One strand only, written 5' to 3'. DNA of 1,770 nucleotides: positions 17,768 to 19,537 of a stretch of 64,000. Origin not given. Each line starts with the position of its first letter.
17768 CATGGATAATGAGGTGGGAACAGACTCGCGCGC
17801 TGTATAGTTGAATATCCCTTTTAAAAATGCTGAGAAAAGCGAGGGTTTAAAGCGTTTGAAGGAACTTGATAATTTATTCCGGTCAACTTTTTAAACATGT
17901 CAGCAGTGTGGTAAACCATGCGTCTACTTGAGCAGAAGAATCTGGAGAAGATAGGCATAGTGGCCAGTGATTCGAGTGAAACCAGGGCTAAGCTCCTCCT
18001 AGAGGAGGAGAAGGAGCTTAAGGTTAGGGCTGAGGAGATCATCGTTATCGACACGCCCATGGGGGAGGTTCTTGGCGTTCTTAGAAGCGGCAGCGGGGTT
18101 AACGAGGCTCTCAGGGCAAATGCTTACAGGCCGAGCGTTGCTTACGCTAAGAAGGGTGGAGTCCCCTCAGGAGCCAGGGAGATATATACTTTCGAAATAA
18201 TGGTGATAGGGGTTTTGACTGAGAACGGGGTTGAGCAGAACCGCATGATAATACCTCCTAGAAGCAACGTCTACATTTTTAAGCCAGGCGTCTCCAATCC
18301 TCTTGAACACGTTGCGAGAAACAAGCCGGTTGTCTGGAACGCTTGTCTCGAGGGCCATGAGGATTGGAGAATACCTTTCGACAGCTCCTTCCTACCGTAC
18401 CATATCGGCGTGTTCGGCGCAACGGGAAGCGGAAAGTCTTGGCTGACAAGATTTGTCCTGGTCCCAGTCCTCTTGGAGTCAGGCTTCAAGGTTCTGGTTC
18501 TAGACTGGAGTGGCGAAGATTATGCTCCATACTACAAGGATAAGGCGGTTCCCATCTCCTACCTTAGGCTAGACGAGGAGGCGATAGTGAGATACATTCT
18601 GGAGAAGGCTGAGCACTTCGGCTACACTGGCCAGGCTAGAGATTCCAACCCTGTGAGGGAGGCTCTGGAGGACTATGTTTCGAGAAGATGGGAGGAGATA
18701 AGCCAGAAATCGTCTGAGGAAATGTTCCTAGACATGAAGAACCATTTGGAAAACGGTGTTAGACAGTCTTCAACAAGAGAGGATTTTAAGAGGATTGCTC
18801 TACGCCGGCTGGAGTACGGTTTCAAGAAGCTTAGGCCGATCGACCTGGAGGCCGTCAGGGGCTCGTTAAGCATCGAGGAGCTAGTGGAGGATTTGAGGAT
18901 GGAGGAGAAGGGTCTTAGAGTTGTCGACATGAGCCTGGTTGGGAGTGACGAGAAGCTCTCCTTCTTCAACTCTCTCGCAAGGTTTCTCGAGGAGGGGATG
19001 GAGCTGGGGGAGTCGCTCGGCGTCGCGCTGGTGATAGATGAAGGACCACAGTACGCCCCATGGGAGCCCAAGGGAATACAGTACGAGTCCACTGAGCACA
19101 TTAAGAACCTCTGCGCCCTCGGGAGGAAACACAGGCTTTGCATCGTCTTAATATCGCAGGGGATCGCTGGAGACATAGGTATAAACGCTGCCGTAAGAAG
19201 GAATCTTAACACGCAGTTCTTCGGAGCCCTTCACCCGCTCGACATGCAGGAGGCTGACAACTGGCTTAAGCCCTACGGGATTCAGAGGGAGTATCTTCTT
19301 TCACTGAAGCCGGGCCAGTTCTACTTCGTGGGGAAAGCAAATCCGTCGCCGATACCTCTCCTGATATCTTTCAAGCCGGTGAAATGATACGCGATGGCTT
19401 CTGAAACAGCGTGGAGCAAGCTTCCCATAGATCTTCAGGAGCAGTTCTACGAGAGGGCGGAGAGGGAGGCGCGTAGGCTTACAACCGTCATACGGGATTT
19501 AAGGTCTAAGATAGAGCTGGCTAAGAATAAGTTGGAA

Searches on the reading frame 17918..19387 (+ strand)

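Call 57: search_protein_families(library=pfam, proteins=[window:17918-19387:+], max_evalue=0.001)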
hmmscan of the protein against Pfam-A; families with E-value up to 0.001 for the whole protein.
window:17918-19387:+ (489 aa): 1 family
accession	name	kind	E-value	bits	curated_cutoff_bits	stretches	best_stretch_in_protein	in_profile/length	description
PF01935.23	DUF87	-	4.1e-17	63.5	23.2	1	148-355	10-218/220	Helicase HerA, central domain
